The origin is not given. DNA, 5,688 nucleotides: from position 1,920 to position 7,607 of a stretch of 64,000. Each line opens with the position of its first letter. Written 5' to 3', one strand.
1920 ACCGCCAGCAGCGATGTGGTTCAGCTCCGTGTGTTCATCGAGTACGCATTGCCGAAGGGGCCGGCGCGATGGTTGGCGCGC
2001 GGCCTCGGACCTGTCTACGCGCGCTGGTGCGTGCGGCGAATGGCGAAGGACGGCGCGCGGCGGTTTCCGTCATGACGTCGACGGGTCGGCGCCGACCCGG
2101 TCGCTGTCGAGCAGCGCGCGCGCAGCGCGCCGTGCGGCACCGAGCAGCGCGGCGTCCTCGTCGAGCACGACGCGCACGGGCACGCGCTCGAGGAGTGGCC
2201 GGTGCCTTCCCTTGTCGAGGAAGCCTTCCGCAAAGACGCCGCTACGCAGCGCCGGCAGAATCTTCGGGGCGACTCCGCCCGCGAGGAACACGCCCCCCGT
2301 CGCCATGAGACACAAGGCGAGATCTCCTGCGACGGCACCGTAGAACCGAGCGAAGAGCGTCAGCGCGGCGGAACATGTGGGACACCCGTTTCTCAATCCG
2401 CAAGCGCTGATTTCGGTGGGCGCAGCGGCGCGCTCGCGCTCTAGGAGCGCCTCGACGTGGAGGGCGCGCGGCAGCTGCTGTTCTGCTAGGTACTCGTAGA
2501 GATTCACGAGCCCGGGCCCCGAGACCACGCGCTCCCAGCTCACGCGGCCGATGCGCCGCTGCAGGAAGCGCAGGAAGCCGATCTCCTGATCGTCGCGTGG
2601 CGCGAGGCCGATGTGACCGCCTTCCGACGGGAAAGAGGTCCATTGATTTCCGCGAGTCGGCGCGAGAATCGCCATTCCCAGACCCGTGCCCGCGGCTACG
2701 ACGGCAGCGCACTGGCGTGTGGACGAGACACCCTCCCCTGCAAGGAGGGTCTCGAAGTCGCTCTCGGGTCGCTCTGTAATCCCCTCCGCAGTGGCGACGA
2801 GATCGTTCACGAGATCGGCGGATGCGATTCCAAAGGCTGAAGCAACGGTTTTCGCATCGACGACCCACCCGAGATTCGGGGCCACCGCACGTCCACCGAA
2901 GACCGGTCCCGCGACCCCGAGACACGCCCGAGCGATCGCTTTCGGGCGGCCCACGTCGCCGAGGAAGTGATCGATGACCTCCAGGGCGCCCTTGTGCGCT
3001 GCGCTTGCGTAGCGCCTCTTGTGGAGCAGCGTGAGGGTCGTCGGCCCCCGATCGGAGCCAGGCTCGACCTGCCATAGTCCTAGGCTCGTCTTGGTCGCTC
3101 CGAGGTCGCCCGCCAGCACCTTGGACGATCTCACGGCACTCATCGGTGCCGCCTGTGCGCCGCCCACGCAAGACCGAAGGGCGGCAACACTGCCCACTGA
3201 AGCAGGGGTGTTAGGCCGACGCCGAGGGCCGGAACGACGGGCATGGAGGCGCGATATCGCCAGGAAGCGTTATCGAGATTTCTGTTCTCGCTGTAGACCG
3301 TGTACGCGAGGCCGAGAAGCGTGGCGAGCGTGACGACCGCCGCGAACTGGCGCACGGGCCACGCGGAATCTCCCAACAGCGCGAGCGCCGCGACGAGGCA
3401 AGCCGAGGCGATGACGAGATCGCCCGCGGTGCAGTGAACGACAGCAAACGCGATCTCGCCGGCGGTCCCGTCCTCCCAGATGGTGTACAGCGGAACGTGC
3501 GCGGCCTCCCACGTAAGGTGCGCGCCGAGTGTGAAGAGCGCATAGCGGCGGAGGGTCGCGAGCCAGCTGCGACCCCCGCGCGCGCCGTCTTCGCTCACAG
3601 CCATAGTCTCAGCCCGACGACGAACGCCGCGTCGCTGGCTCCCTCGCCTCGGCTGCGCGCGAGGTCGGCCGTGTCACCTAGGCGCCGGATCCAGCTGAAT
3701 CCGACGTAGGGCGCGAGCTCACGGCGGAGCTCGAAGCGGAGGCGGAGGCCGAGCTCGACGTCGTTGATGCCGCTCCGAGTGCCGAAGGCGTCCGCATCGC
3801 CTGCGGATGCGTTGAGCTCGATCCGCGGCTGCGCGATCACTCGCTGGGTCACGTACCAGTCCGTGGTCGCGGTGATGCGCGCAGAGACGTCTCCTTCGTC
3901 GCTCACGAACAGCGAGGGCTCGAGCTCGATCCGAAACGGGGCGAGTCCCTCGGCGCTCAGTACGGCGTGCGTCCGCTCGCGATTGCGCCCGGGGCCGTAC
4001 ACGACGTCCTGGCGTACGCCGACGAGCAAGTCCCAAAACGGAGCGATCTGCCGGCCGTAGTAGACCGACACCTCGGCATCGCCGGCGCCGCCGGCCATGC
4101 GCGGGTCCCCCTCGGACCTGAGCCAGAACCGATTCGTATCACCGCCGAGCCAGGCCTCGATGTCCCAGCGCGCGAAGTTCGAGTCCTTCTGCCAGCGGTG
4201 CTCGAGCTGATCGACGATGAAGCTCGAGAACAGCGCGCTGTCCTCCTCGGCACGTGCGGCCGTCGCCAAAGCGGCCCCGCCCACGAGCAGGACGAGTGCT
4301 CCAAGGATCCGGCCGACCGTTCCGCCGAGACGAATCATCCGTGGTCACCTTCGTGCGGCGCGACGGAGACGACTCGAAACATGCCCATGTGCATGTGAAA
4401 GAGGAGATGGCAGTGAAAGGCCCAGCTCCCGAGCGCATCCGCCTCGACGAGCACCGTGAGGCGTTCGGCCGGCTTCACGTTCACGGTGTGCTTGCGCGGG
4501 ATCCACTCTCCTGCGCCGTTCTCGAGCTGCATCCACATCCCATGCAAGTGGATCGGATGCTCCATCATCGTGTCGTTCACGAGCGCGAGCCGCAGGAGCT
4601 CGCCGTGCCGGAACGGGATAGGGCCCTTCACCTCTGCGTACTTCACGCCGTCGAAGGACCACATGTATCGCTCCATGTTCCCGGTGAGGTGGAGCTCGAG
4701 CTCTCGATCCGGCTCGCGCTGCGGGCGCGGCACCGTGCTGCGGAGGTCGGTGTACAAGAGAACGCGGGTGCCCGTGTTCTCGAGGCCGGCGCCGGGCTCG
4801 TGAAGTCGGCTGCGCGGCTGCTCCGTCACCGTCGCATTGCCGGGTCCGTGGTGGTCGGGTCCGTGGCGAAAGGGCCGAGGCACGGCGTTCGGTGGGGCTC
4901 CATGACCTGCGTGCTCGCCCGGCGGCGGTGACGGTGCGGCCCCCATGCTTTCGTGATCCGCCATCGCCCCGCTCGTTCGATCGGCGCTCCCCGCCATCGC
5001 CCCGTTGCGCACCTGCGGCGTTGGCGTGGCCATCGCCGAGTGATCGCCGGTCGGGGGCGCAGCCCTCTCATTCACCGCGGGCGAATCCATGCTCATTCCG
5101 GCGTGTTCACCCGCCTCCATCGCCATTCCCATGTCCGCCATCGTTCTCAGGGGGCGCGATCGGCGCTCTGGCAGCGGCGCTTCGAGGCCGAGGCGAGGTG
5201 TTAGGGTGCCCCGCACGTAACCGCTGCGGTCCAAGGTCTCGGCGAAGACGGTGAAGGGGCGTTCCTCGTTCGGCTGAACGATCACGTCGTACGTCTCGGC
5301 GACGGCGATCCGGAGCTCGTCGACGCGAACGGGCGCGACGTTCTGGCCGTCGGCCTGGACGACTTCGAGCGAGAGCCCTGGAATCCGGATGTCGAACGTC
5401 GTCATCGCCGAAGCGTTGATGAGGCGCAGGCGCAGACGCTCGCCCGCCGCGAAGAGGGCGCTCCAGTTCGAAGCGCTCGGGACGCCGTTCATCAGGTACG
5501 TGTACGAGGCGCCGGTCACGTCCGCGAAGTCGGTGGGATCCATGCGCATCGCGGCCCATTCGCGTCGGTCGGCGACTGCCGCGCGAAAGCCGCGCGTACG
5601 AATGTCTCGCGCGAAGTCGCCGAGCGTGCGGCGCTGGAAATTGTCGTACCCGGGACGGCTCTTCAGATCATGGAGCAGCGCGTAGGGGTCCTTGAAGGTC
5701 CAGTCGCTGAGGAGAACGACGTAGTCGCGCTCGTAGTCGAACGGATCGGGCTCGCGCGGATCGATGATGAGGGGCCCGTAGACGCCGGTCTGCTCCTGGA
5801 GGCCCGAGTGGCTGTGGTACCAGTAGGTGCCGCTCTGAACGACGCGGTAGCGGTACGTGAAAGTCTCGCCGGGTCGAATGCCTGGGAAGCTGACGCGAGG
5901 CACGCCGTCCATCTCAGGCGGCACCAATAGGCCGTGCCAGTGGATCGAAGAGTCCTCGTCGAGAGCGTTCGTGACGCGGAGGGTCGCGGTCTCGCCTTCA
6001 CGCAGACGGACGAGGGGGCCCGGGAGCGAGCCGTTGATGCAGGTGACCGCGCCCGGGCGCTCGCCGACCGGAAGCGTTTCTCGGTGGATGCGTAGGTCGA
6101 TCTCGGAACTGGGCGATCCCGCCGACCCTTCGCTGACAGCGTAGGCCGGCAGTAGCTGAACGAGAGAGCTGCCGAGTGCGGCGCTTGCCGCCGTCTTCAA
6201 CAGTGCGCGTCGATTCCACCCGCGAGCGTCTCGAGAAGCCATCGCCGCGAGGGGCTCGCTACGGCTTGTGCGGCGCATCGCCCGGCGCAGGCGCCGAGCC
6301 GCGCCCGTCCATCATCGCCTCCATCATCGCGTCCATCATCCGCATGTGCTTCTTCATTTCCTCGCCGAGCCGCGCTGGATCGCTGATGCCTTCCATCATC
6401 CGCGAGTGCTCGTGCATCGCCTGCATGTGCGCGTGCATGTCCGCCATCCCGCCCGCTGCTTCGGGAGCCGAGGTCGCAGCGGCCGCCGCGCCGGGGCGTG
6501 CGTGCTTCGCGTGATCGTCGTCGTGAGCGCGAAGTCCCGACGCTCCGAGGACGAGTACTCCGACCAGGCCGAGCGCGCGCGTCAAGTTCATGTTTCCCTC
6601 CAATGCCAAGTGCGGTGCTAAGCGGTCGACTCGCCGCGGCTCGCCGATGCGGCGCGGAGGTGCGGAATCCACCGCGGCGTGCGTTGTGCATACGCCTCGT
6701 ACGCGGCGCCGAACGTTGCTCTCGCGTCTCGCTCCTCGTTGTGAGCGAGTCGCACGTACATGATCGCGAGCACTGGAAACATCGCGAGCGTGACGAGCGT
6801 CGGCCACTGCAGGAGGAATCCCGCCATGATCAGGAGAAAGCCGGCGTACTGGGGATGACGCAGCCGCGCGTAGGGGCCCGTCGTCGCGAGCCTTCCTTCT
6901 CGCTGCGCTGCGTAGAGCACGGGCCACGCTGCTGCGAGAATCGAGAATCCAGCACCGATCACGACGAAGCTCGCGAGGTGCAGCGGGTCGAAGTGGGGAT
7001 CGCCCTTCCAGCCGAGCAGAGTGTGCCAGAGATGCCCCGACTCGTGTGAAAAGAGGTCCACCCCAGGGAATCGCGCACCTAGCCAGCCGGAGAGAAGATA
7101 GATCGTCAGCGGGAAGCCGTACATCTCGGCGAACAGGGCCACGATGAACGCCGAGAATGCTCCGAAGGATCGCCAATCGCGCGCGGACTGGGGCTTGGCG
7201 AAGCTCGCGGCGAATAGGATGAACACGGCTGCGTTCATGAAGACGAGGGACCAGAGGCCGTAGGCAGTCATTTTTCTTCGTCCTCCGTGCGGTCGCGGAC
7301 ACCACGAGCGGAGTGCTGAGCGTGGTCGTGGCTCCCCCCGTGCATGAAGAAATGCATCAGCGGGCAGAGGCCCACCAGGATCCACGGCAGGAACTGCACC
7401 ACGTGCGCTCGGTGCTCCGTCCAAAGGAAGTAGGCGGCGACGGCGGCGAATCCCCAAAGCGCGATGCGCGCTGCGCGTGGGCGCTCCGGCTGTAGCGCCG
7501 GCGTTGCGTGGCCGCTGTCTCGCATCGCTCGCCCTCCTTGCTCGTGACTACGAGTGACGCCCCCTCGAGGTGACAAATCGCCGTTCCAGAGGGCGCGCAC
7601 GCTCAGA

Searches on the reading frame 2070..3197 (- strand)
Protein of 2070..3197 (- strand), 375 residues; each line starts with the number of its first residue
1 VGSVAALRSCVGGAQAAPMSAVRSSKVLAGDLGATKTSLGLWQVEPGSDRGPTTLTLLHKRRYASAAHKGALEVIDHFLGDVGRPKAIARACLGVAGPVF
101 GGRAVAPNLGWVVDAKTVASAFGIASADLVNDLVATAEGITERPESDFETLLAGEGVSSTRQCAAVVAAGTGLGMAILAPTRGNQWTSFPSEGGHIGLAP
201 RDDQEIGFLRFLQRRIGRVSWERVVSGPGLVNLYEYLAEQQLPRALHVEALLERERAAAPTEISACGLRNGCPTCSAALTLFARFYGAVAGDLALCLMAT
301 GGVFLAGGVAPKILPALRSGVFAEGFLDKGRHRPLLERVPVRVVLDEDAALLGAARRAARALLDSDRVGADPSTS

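Call 52: search_protein_families(library=pfam, proteins=[window:2070-3197:-], max_evalue=0.0001)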
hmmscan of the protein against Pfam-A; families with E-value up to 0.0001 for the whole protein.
window:2070-3197:- (375 aa): 1 family
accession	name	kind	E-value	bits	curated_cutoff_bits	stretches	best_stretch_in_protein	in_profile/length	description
PF02685.22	Glucokinase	-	5.5e-92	308.6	22.1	1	28-359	1-312/314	Glucokinase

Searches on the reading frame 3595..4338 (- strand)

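Call 52: search_protein_families(library=pfam, proteins=[window:3595-4338:-], max_evalue=0.0001)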
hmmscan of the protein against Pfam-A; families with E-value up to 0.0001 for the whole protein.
window:3595-4338:- (247 aa): 1 family
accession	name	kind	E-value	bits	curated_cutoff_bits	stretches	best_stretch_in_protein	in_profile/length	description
PF05275.17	CopB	-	7e-74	248.3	27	1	37-246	2-207/208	Copper resistance protein B precursor (CopB)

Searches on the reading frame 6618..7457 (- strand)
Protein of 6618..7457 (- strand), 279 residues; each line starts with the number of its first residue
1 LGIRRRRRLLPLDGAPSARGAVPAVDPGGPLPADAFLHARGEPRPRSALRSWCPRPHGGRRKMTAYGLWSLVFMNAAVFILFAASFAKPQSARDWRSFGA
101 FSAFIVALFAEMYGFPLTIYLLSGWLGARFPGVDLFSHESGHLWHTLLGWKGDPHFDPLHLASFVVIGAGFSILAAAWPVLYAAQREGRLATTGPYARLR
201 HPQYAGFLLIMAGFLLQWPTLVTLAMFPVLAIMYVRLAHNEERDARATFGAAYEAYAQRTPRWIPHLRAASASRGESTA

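Call 52: search_protein_families(library=pfam, proteins=[window:6618-7457:-], max_evalue=0.0001)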
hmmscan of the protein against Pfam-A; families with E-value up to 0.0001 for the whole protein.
window:6618-7457:- (279 aa): 2 families
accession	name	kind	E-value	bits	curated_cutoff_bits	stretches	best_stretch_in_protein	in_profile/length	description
PF04191.18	PEMT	-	1.8e-06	28.8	25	1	186-249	38-102/105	Phospholipid methyltransferase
PF04140.19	ICMT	-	2.3e-06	28.4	24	1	176-242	21-91/95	Isoprenylcysteine carboxyl methyltransferase (ICMT) family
